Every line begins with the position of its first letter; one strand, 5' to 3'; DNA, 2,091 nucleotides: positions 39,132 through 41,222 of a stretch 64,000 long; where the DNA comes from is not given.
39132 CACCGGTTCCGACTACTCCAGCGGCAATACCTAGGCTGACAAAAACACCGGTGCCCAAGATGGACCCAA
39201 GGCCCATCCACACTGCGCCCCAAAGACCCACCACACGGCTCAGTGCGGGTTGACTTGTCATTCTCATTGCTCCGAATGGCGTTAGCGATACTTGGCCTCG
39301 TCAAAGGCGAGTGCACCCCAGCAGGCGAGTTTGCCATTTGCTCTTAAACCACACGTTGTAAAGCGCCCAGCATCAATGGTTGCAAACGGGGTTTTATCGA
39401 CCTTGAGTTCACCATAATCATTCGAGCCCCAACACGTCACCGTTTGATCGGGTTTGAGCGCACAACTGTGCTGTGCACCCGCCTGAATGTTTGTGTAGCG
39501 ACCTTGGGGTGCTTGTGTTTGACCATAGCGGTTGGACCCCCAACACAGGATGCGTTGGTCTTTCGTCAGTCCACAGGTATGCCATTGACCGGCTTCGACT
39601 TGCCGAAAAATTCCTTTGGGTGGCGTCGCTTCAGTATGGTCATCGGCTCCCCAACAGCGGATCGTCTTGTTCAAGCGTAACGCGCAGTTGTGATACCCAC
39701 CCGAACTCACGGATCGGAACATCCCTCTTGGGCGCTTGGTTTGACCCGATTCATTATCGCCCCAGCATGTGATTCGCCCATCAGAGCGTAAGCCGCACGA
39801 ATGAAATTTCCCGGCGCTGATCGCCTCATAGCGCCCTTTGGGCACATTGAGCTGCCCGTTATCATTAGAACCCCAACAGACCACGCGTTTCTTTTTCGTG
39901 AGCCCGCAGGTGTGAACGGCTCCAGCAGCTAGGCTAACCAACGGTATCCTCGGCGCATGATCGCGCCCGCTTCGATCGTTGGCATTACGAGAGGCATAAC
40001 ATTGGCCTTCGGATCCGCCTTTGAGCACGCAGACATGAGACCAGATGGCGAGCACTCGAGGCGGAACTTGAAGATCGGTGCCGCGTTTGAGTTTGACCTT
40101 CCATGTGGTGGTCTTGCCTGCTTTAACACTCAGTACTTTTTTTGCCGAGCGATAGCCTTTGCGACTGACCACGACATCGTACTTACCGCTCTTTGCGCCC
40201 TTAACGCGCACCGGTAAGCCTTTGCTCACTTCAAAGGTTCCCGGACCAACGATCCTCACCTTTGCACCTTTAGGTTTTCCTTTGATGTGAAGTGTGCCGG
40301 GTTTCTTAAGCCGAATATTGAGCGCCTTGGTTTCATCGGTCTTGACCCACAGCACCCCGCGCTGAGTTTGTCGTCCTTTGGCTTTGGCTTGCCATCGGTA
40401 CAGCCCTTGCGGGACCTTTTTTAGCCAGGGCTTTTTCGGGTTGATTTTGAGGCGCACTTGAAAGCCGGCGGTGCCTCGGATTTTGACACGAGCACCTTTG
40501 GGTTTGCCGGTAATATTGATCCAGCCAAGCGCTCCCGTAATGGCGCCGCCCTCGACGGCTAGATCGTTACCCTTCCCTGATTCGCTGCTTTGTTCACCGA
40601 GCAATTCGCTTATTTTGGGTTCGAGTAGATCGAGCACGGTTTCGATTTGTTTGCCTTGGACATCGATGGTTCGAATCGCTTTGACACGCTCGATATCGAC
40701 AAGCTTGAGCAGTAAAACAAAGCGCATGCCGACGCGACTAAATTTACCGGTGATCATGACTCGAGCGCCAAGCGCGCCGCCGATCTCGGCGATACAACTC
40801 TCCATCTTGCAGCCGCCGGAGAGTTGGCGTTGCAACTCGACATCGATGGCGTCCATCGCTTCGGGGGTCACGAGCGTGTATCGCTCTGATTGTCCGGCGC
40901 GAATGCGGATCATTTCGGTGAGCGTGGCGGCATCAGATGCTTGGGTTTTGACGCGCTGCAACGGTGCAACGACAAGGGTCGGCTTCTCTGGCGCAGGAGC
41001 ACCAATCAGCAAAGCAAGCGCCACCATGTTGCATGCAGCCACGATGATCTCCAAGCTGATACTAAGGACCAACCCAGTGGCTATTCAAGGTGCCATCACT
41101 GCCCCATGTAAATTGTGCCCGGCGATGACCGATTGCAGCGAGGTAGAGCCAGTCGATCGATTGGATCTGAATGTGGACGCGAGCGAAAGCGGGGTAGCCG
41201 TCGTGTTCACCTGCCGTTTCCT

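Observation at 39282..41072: Rosetta-stone fusion: GC-x4-C module + PEGA x2 + RCC1 repeats in one polypeptide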

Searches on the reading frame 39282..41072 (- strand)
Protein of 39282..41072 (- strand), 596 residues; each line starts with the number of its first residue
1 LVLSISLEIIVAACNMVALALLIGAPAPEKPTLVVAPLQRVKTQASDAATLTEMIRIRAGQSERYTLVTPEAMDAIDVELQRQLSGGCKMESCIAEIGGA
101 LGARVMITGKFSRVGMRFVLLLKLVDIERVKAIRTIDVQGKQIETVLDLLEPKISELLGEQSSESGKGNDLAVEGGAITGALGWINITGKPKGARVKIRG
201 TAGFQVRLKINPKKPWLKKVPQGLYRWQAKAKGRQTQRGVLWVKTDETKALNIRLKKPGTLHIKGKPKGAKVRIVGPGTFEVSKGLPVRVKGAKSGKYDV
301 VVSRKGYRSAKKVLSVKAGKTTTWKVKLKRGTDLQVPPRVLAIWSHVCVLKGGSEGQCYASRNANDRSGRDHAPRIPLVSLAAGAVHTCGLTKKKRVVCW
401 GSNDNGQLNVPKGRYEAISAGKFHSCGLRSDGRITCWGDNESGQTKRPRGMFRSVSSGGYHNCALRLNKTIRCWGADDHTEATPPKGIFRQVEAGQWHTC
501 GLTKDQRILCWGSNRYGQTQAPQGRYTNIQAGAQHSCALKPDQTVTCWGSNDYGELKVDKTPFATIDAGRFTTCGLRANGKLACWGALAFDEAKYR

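Call 3: search_protein_families(library=pfam, proteins=[window:39282-41072:-], max_evalue=0.1)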
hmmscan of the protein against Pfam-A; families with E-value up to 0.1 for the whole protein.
window:39282-41072:- (596 aa): 8 families
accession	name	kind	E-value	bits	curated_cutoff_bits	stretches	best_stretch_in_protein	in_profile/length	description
PF13540.12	RCC1_2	-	1.7e-55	183.9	22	6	417-444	3-30/30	Regulator of chromosome condensation (RCC1) repeat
PF25390.1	WD40_RLD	-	1.8e-30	106.9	150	1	374-587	29-324/363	RCC1-like domain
PF13620.12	CarboxypepD_reg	-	2.2e-07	31.5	32.3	1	290-328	42-81/82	Carboxypeptidase regulatory-like domain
PF08308.17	PEGA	-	3.9e-07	30.3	20.8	1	259-330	2-69/71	PEGA domain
PF00415.24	RCC1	-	8.3e-06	26.7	21.7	0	399-408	6-15/50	Regulator of chromosome condensation (RCC1) repeat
PF13036.11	LpoB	-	0.00048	20.5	22.3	1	28-113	27-112/147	Peptidoglycan-synthase activator LpoB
PF11684.13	DUF3280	-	0.002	18.9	30.1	1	44-140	25-120/138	Protein of unknown function (DUF2380)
PF13715.12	CarbopepD_reg_2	-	0.0063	17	32.2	0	291-330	39-78/88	CarboxypepD_reg-like domain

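Call 4: search_protein_families(library=ncbifam, proteins=[window:39282-41072:-], max_evalue=0.1)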
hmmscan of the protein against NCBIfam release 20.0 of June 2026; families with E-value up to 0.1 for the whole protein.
window:39282-41072:- (596 aa): 1 family
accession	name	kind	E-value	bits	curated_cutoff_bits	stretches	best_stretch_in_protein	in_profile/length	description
TIGR02722.1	lp_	equivalog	0.0035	17.4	110.55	1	30-113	69-152/189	penicillin-binding protein activator LpoB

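Call 10: find_homologous_proteins(query=window:39282-41072:-, max_evalue=0.00001)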
Query window:39282-41072:- (596 aa): 469 proteins with E <= 0.00001 among 8000 candidates; the best 120 are listed.
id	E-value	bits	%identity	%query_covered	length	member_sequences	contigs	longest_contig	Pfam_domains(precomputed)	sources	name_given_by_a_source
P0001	0.0e+0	1261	93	98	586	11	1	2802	PF00415.25,PF08308.18,PF13540.13,PF13620.13,PF25390.2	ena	-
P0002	3.2e-287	972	72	97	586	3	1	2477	PF00415.25,PF08308.18,PF13540.13,PF13620.13,PF25390.2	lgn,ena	-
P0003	3.4e-169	583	40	43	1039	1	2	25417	PF13540.13,PF25384.2,PF25390.2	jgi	jgi:alpha-tubulin suppressor-like RCC1 family protein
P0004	4.2e-157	543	43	37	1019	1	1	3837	PF19193.7,PF27112.1,PF13540.13,PF25390.2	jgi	jgi:alpha-tubulin suppressor-like RCC1 family protein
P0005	1.7e-145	504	39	40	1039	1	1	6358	PF00801.27,PF13540.13,PF18911.7,PF25390.2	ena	-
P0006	3.2e-141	490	40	42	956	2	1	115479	PF13540.13,PF25390.2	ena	-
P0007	7.7e-141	489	41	40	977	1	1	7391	PF13540.13,PF25390.2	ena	-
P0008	2.0e-139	484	36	42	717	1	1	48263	PF13540.13,PF25390.2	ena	-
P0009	5.9e-137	476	42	37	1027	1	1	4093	PF13540.13,PF00395.26,PF25390.2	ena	-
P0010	1.5e-130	455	37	39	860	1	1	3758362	PF13540.13,PF25390.2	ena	-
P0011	1.7e-127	445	42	40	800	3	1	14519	PF13540.13,PF25390.2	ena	-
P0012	3.1e-125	437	40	35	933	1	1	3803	PF13540.13,PF18911.7,PF25390.2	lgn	-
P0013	7.6e-116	406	35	43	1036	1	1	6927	PF12819.14,PF13540.13,PF25390.2,PF11721.15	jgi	jgi:alpha-tubulin suppressor-like RCC1 family protein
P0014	7.9e-112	393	35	42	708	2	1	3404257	PF13540.13,PF25390.2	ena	-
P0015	2.4e-110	388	34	53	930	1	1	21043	PF13540.13,PF05345.19,PF25390.2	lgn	-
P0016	1.5e-109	385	38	35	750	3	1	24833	PF13540.13,PF25390.2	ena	-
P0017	1.2e-108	383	40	36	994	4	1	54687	PF13540.13,PF25390.2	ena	-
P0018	6.4e-107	377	35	38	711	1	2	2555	PF12662.14,PF07645.22,PF13540.13,PF12947.14,PF25390.2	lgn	-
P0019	3.0e-106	375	32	36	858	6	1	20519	PF13540.13,PF25390.2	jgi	-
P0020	1.6e-104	369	39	43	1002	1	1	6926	PF04151.22,PF13540.13,PF25390.2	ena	-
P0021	2.9e-103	365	40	36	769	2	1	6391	PF13540.13,PF25390.2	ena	-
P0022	4.6e-100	354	54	54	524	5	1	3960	PF13715.13,PF08308.18,PF13620.13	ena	-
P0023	1.5e-99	352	35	43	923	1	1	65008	PF16640.12,PF13540.13,PF25390.2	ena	-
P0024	2.6e-92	329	37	43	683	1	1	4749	PF13540.13,PF25390.2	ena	-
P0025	4.2e-91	325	31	36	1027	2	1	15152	PF13540.13,PF25390.2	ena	-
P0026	8.2e-91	324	37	35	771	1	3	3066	PF13540.13,PF05345.19,PF25390.2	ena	-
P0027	1.5e-90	323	48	54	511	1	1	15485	PF08308.18,PF13036.12,PF13620.13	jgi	jgi:hypothetical protein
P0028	2.5e-89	319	51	53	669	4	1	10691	PF13431.13,PF23914.2,PF13414.13,PF08308.18,PF13036.12,PF13428.13,PF13620.13,PF13374.13,PF14559.13,PF13715.13,PF00515.35,PF12895.14,PF13424.13,PF13432.13,PF13181.13,PF07719.24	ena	-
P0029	8.6e-89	317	35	41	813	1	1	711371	PF13540.13,PF01471.24,PF25390.2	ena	-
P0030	4.6e-88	315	41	39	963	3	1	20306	PF04151.22,PF13540.13,PF25390.2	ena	-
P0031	9.4e-87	310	35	43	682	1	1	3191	PF13540.13,PF25390.2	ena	-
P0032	2.1e-86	309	51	52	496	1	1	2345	PF13715.13,PF08308.18,PF13036.12,PF13620.13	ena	-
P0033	2.5e-86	309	38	40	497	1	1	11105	PF13540.13,PF00395.26,PF25390.2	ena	-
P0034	8.2e-86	307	50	53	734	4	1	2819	PF08308.18,PF24817.2,PF13620.13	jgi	jgi:TolB-like protein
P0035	1.4e-85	306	36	29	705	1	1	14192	PF13540.13,PF25390.2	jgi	jgi:alpha-tubulin suppressor-like RCC1 family protein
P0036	3.0e-83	299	31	45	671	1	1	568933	PF13540.13,PF25390.2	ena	-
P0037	2.0e-82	296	32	36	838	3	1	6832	PF13540.13,PF25390.2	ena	-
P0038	1.2e-79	287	37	35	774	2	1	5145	PF13540.13,PF05345.19,PF25390.2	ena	-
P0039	2.1e-79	286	36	34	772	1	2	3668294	PF13540.13,PF25390.2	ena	-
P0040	5.5e-78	281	35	35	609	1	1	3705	PF13540.13,PF25390.2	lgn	-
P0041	4.9e-76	275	41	40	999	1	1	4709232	PF13540.13,PF07705.18,PF16158.12,PF25390.2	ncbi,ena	-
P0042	5.6e-76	275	43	37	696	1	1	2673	PF13540.13,PF25390.2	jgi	jgi:hypothetical protein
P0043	3.8e-75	272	46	36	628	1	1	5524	PF13540.13,PF24514.2,PF25390.2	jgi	jgi:Regulator of chromosome condensation (RCC1) repeat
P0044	2.7e-72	262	39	42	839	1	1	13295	PF04151.22,PF13540.13,PF25390.2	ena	-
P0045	7.1e-71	258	31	35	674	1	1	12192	PF13540.13,PF25390.2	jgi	jgi:Regulator of chromosome condensation (RCC1) repeat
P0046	2.0e-69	253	40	40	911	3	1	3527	PF13540.13,PF25390.2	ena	-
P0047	3.2e-69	252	32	32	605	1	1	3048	PF13540.13,PF25390.2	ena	-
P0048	5.2e-69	252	45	35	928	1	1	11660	PF04151.22,PF13540.13,PF25390.2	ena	-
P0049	7.0e-69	251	41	42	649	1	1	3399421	PF13540.13,PF25390.2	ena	-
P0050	1.9e-68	250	35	42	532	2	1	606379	PF13540.13,PF25390.2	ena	-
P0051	4.3e-68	249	40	42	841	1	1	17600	PF04151.22,PF13540.13,PF25390.2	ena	-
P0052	9.7e-68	247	40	42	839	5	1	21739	PF13540.13,PF25390.2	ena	-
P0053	2.3e-67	246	43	35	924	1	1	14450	PF04151.22,PF13540.13,PF01793.23,PF25390.2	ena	-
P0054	1.5e-66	244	36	35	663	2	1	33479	PF13540.13,PF25390.2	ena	-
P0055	1.0e-65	241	40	36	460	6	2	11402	PF13540.13,PF25390.2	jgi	-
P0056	1.4e-65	240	38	40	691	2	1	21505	PF13540.13,PF25390.2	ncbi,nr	ncbi:MAG: hypothetical protein MJD61_02325 [Proteobacteria bacterium]|nr:hypothetical protein [Pseud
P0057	2.0e-65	240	42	37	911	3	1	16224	PF13540.13,PF00395.26,PF25390.2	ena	-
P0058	6.8e-64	235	37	42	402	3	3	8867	PF00415.25,PF13540.13,PF25390.2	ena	-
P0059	2.0e-63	233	40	35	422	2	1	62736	PF13540.13,PF25390.2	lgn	-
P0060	2.5e-63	233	40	36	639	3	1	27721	PF01551.30,PF13540.13,PF00395.26,PF25390.2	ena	-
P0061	3.3e-63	232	41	35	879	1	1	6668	PF03160.21,PF13540.13,PF25390.2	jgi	jgi:hypothetical protein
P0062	6.3e-63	232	35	34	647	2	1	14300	PF19193.7,PF13365.13,PF13540.13,PF25390.2,PF00089.33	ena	-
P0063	3.1e-61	226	38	43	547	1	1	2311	PF00415.25,PF13540.13,PF02368.25,PF25390.2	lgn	-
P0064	3.5e-61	226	32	56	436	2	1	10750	PF13540.13,PF25390.2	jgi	jgi:hypothetical protein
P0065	4.0e-61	226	31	45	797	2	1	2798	PF00415.25,PF13540.13,PF25384.2,PF25390.2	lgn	-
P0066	8.9e-59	218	31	42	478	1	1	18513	PF13540.13,PF25390.2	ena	-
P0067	2.3e-58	216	36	41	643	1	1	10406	PF04122.18,PF13540.13,PF25390.2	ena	-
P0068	3.5e-58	216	35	41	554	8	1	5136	PF04122.18,PF13540.13,PF25390.2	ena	-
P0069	5.1e-58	215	36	36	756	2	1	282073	PF12172.15,PF13540.13,PF00041.28,PF25390.2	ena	-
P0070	1.5e-56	210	35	42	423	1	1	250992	PF13540.13,PF25390.2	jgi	jgi:alpha-tubulin suppressor-like RCC1 family protein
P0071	1.6e-56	210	33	35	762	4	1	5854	PF00415.25,PF13540.13,PF25384.2,PF25390.2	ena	-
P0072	2.2e-56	210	37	37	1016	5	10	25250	PF13540.13,PF25390.2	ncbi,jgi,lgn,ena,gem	jgi:alpha-tubulin suppressor-like RCC1 family protein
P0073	3.2e-56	209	36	35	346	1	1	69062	PF13540.13,PF25390.2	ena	-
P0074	3.4e-56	209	37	41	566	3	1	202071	PF13540.13,PF25390.2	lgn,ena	-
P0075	1.4e-55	207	30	41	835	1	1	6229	PF00415.25,PF13540.13,PF25384.2,PF25390.2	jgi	jgi:alpha-tubulin suppressor-like RCC1 family protein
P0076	2.0e-55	207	30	35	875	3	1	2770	PF12476.14,PF00415.25,PF13540.13,PF25390.2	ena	-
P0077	4.5e-55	206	32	42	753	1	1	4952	PF00415.25,PF13540.13,PF25384.2,PF25390.2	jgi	jgi:alpha-tubulin suppressor-like RCC1 family protein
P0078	4.9e-55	205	28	40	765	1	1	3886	PF00415.25,PF13540.13,PF25384.2,PF25390.2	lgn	-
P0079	9.7e-55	205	30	40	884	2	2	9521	PF18885.7,PF00415.25,PF13540.13,PF25384.2,PF25390.2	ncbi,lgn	-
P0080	9.8e-55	204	38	42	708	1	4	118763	PF00415.25,PF13540.13,PF25384.2,PF25390.2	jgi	jgi:alpha-tubulin suppressor-like RCC1 family protein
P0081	2.0e-54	203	45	35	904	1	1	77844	PF23598.2,PF00560.40,PF13540.13,PF12799.14,PF13855.13,PF25390.2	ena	-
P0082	3.0e-54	203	37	42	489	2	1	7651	PF13365.13,PF13540.13,PF25390.2,PF00089.33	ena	-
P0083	4.6e-54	202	38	37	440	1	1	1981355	PF13540.13,PF25390.2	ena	-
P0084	1.3e-53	201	30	41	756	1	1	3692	PF00415.25,PF13540.13,PF25384.2,PF25390.2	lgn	-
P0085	1.3e-53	201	41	35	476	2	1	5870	PF13540.13,PF25390.2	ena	-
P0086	1.2e-52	198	40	31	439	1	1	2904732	PF13540.13,PF25390.2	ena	-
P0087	1.4e-52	197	34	46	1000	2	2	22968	PF01839.30,PF25292.1,PF15907.12,PF13517.13,PF14783.13,PF13570.14,PF13540.13,PF00395.26,PF25390.2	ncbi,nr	ncbi:MAG: FG-GAP-like repeat-containing protein [Acidimicrobiaceae bacterium]|nr:VCBS repeat-contain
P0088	2.1e-52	197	33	43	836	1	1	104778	PF13540.13,PF25390.2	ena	-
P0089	3.6e-52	196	29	35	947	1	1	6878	PF00415.25,PF13540.13,PF25384.2,PF25390.2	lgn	-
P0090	1.1e-51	194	37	37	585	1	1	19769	PF13540.13,PF25390.2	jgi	jgi:alpha-tubulin suppressor-like RCC1 family protein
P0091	1.6e-49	187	36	35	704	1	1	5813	PF10983.14,PF13540.13,PF25390.2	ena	-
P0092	4.3e-49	186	35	35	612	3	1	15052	PF13540.13,PF25390.2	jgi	-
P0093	8.7e-49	185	38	32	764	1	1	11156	PF00415.25,PF13540.13,PF25390.2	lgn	-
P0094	1.4e-48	184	29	43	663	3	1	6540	PF00415.25,PF13540.13,PF25384.2,PF25390.2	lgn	-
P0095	2.5e-48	183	29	41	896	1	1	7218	PF00415.25,PF13540.13,PF25384.2,PF25390.2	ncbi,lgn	-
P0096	3.9e-48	183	29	44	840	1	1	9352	PF00415.25,PF13540.13,PF25384.2,PF25390.2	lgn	-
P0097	4.2e-48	183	28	36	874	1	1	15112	PF00415.25,PF13540.13,PF25390.2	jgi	jgi:alpha-tubulin suppressor-like RCC1 family protein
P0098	5.7e-48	182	35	35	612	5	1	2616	PF13540.13,PF25390.2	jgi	-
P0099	8.5e-48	182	36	36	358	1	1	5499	PF13540.13,PF25390.2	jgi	jgi:hypothetical protein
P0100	1.1e-47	181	29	35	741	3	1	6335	PF00415.25,PF13540.13,PF25384.2,PF25390.2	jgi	jgi:alpha-tubulin suppressor-like RCC1 family protein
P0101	1.5e-47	181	30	41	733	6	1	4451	PF00415.25,PF13540.13,PF25384.2,PF25390.2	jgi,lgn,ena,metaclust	metaclust:\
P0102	2.8e-47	180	35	35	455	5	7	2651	PF13540.13,PF25390.2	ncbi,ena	-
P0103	3.2e-47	180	30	35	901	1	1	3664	PF00415.25,PF13540.13,PF25384.2,PF25390.2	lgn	-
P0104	4.8e-47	179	24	95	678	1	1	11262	PF08308.18,PF13540.13,PF25390.2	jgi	jgi:alpha-tubulin suppressor-like RCC1 family protein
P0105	2.0e-46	177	31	36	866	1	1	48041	PF00415.25,PF13540.13,PF25384.2,PF25390.2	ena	-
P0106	2.3e-46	177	36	37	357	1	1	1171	PF13540.13,PF25390.2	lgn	-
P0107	2.3e-46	177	31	32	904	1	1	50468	PF00415.25,PF13540.13,PF25390.2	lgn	-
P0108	4.7e-46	176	38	44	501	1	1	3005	PF25020.2,PF13540.13,PF13620.13,PF22904.4,PF17210.10,PF25390.2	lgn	-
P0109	6.2e-46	175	32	36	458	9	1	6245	PF13540.13,PF00041.28,PF25390.2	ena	-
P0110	1.9e-45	174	30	35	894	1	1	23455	PF00415.25,PF13540.13,PF25384.2,PF25390.2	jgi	jgi:alpha-tubulin suppressor-like RCC1 family protein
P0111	5.4e-45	172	30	35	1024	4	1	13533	PF00415.25,PF13540.13,PF25384.2,PF25390.2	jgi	-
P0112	1.1e-44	171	36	36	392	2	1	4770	PF13540.13,PF25390.2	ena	-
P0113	2.8e-44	170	30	35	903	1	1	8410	PF00415.25,PF13540.13,PF25384.2,PF25390.2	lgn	-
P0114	3.7e-44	170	35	36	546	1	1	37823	PF13540.13,PF25390.2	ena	-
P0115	7.5e-44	169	32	47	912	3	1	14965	PF00526.24,PF00200.29,PF13540.13,PF25390.2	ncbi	-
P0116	9.9e-44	168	31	38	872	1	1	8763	PF00415.25,PF13540.13,PF25384.2,PF25390.2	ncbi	-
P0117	2.6e-43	167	35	28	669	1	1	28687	PF13540.13,PF25390.2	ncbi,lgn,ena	-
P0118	2.8e-43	167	27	41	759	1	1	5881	PF00415.25,PF13540.13,PF25384.2,PF25390.2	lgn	-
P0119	2.9e-43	167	29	36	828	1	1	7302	PF00415.25,PF13540.13,PF25384.2,PF25390.2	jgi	jgi:alpha-tubulin suppressor-like RCC1 family protein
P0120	5.1e-43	166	31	36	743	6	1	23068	PF00415.25,PF13540.13,PF25384.2,PF25390.2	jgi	jgi:alpha-tubulin suppressor-like RCC1 family protein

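Call 47: predict_structure(alignment_id=A7)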
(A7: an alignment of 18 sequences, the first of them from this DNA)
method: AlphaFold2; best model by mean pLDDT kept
length: 586 residues; sequences in the alignment: 18
mean_pLDDT: 68.8   pTM: 0.41
mean pLDDT of the five models: 68.8, 67.0, 67.0, 64.4, 62.7
residues with pLDDT >= 90: 164; 70-90: 153; 50-70: 116; < 50: 153
segments of 3 or more residues with pLDDT < 50: 1-17, 30-33, 50-52, 69-81, 101-110, 121-169, 322-368, 579-586
pLDDT, mean of each block of 10 residues (from residue 1): 46 46 55 52 53 52 51 43 54 58 42 55 37 32 37 31 29 84 92 87 87 90 91 85 92 93 86 94 90 83 91 92 35 30 30 28 40 60 58 64 70 79 83 87 88 93 93 95 94 97 93 95 92 94 83 83 73 63 29
secondary structure, 60 per line:
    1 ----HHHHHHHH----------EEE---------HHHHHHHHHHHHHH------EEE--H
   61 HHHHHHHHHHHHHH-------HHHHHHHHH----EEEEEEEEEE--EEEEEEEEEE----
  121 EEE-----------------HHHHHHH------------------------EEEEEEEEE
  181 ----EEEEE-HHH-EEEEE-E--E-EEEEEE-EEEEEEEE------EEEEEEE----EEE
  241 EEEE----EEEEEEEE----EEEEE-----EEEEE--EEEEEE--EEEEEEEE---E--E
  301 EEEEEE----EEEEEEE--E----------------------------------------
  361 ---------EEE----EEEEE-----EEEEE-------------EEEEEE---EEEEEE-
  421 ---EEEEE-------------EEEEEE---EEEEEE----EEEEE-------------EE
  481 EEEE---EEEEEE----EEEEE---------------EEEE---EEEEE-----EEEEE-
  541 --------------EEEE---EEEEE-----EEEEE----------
elements in order: H5-12 E23-25 H35-48 E55-57 H60-74 H82-90 E95-104 E107-116 E121-123 H141-147 E172-180 E185-189 E195-199 E206-211 E213-220 E227-233 E238-244 E249-256 E261-265 E271-275 E278-283 E286-293 E300-306 E311-317 E370-372 E377-381 E387-391 E405-410 E414-419 E424-428 E442-447 E451-456 E461-465 E479-484 E488-493 E498-502 E518-521 E525-529 E535-539 E555-558 E562-566 E572-576
